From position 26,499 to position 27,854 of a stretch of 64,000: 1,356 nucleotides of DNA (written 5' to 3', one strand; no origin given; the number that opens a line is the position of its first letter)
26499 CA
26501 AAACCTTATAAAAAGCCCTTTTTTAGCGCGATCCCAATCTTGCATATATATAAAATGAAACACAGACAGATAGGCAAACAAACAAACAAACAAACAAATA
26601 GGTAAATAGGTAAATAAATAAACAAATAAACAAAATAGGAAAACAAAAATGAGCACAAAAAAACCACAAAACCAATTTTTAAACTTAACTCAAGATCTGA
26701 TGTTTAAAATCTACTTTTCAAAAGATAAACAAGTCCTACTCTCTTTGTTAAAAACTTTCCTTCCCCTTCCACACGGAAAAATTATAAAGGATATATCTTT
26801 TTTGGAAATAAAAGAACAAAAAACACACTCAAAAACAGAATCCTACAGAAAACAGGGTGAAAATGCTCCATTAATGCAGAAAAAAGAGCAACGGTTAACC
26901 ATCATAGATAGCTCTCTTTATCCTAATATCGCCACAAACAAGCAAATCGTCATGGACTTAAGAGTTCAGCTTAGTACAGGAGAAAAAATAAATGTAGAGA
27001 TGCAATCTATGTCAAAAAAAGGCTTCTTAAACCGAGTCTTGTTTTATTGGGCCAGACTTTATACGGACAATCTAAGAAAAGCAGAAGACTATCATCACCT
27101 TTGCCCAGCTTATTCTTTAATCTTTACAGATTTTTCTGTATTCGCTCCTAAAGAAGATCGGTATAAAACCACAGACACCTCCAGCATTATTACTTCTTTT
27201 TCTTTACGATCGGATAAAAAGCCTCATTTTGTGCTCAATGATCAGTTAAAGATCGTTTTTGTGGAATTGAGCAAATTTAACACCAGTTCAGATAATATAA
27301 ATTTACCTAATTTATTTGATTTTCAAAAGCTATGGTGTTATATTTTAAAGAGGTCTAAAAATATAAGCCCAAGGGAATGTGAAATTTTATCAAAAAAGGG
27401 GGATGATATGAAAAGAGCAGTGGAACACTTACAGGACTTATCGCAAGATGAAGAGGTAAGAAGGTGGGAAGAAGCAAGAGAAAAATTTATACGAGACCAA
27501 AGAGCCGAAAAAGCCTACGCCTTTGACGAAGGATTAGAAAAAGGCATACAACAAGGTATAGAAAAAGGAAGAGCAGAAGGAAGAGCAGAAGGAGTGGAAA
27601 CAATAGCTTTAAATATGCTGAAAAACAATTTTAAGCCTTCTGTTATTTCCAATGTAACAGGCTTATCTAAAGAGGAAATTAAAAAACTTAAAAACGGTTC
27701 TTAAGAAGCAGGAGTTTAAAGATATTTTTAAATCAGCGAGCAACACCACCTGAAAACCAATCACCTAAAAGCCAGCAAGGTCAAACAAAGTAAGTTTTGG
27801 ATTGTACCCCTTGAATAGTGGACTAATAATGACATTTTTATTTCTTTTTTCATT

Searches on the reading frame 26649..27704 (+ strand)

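Call 24: search_protein_families(library=pfam, proteins=[window:26649-27704:+], max_evalue=0.001)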
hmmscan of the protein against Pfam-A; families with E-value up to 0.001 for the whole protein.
window:26649-27704:+ (351 aa): 1 family
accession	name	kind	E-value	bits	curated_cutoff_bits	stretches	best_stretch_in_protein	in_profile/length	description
PF12784.13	PDDEXK_2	-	2.4e-31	109.7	27.4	1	81-290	36-228/229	PD-(D/E)XK nuclease family transposase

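Call 61: search_protein_families(library=ncbifam, proteins=[window:26649-27704:+], max_evalue=0.00001)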
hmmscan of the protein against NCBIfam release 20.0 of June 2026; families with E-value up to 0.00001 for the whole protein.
window:26649-27704:+ (351 aa): 1 family
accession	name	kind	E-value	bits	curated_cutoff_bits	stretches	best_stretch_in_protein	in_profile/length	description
TIGR01784.1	T_den_put_tspse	subfamily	4.4e-34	118.5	52.1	1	80-347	33-273/273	Rpn family recombination-promoting nuclease/putative transposase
